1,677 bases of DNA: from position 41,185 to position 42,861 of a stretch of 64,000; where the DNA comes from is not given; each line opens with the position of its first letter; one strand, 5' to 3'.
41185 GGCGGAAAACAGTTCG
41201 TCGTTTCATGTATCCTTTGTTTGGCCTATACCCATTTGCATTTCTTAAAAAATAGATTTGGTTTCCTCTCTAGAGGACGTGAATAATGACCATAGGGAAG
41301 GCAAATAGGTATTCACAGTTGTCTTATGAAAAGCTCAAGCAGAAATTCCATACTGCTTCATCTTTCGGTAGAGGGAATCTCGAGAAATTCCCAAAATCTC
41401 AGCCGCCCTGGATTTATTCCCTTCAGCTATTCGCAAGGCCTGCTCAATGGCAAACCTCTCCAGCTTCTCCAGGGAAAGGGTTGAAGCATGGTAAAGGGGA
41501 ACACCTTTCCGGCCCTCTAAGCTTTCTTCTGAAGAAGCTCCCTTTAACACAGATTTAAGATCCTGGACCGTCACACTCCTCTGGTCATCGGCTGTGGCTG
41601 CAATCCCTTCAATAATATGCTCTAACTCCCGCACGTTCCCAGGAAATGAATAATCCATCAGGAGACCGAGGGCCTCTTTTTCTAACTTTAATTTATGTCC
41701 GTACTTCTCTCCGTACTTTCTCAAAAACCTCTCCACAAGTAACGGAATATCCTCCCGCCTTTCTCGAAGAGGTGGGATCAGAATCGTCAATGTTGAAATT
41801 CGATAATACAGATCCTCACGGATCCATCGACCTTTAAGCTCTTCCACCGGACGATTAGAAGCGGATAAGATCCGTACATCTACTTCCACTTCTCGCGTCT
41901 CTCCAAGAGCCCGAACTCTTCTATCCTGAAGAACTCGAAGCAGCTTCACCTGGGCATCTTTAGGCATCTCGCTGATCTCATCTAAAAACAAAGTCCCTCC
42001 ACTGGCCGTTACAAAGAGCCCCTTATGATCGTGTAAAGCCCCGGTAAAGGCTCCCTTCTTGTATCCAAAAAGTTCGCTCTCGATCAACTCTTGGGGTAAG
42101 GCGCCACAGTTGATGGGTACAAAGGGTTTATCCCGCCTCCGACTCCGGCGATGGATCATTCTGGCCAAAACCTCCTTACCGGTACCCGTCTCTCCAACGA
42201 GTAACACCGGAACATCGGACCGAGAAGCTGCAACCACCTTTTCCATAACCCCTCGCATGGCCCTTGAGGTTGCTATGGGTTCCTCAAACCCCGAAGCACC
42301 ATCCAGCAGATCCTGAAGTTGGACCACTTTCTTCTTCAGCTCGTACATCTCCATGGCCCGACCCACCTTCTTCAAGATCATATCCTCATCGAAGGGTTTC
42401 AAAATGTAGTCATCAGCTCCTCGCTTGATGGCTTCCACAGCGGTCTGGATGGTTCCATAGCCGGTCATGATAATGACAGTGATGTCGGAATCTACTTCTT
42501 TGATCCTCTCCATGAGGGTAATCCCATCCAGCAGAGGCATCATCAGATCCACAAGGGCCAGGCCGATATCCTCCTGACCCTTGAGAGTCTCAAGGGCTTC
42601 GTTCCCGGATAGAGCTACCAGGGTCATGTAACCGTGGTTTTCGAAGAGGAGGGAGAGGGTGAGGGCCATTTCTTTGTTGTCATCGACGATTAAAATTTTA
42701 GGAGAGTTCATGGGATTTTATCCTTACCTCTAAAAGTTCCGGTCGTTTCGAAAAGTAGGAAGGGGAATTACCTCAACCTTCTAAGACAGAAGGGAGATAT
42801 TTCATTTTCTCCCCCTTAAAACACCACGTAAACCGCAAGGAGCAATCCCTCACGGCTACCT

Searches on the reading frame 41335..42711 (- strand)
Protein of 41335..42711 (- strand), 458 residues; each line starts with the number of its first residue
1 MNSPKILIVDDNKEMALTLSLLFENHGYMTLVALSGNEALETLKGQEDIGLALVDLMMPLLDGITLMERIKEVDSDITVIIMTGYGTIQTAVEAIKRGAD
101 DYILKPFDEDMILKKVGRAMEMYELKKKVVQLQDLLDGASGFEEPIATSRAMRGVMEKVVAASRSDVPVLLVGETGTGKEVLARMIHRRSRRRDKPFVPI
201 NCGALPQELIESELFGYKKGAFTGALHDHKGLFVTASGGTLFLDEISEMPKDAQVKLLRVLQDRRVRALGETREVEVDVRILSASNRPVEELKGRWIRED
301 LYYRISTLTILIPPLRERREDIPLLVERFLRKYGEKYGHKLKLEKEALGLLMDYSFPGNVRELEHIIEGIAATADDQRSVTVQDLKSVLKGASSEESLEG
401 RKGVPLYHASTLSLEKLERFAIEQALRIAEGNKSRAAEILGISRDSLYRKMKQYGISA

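Call 61: search_protein_families(library=pfam, proteins=[window:41335-42711:-], max_evalue=0.0001)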
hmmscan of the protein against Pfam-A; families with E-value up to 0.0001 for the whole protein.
window:41335-42711:- (458 aa): 7 families
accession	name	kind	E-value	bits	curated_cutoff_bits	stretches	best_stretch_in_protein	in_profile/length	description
PF00158.32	Sigma54_activat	-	1.6e-63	213.8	20.2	1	147-310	3-167/168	Sigma-54 interaction domain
PF00072.30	Response_reg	-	1e-26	93.7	30.2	1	6-116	1-110/111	Response regulator receiver domain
PF25601.1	AAA_lid_14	-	8.6e-24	83.6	27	1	316-396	1-81/87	AAA+ ATPase lid domain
PF14532.12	Sigma54_activ_2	-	2.5e-21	76.8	25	1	147-315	2-138/138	Sigma-54 interaction domain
PF02954.25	HTH_8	-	3.8e-15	55.8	22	1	413-454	1-42/42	Bacterial regulatory protein, Fis family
PF07728.20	AAA_5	-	3.1e-11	43.9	22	1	168-304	1-138/139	AAA domain (dynein-related subfamily)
PF07724.20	AAA_2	-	5.8e-06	26.9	27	0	168-277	5-114/166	AAA domain (Cdc48 subfamily)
